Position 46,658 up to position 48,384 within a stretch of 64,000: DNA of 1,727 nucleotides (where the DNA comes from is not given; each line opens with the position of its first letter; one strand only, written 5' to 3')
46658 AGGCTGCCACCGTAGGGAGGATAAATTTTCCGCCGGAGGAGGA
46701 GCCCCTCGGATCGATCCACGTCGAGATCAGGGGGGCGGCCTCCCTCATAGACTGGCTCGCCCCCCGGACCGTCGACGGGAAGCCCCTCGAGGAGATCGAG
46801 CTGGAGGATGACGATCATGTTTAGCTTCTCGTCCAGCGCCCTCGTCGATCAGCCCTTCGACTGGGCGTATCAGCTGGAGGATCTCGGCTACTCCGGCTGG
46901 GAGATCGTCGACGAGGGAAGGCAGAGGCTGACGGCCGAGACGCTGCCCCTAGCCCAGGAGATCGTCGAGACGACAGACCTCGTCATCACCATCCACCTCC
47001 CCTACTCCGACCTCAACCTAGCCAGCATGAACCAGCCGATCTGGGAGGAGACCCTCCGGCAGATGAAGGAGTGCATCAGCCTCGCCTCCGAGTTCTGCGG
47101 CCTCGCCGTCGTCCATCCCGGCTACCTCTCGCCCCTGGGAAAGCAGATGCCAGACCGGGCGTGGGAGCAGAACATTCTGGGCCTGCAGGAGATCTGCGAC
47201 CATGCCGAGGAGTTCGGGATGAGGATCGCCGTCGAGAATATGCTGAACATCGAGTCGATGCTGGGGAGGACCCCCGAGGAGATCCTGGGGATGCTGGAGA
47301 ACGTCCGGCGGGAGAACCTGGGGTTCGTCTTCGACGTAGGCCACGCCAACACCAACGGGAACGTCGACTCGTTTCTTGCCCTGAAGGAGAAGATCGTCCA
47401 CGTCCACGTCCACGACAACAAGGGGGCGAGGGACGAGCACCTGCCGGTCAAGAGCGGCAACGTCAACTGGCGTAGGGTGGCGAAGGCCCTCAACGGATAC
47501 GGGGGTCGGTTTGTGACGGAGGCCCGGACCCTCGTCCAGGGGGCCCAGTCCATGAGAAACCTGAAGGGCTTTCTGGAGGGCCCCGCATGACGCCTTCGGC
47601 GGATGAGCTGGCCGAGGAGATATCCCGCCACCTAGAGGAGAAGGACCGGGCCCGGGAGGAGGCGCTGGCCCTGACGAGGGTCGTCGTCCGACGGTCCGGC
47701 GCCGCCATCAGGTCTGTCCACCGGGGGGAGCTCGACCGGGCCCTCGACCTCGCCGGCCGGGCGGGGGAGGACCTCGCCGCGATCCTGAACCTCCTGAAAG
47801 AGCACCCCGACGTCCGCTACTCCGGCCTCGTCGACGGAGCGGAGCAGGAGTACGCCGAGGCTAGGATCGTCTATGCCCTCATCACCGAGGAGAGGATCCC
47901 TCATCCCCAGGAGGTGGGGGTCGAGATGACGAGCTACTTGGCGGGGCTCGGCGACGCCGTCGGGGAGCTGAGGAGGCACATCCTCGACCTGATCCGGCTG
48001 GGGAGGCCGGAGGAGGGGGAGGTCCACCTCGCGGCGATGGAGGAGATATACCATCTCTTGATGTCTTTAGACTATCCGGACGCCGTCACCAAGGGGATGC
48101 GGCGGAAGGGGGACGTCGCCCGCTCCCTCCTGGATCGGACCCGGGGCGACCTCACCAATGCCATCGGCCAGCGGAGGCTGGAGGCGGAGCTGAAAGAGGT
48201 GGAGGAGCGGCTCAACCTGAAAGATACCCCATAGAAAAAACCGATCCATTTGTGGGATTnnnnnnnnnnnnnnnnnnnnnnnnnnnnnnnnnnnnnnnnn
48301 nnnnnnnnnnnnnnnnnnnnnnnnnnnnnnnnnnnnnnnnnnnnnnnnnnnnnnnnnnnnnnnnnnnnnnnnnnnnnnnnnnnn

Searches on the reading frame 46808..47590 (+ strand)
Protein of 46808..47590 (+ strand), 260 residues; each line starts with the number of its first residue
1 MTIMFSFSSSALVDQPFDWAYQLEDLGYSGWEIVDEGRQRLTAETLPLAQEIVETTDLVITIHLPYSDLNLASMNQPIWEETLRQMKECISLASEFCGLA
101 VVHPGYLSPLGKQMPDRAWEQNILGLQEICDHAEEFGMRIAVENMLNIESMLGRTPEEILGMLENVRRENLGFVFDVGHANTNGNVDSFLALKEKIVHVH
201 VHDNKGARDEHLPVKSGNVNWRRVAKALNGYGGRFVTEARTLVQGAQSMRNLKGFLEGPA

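Call 3: search_protein_families(library=pfam, proteins=[window:46808-47590:+], max_evalue=0.01)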
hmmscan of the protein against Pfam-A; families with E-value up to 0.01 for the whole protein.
window:46808-47590:+ (260 aa): 1 family
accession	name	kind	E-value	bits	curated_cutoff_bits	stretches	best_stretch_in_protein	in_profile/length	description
PF01261.30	AP_endonuc_2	-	3.2e-43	148.7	31.1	1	22-240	3-230/249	Xylose isomerase-like TIM barrel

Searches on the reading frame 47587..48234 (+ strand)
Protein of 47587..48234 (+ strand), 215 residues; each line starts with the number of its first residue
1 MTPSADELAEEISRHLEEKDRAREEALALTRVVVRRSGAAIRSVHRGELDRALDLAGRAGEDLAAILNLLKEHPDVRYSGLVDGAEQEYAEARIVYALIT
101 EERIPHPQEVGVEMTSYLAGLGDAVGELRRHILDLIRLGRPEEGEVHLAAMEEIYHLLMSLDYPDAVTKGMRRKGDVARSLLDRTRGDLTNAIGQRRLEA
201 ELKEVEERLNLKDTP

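Call 3: search_protein_families(library=pfam, proteins=[window:47587-48234:+], max_evalue=0.01)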
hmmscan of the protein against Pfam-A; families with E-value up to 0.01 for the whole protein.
window:47587-48234:+ (215 aa): 1 family
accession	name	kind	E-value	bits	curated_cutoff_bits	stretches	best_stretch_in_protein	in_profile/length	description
PF01997.21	Translin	-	0.00027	21.4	25.9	1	71-181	66-190/205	Translin family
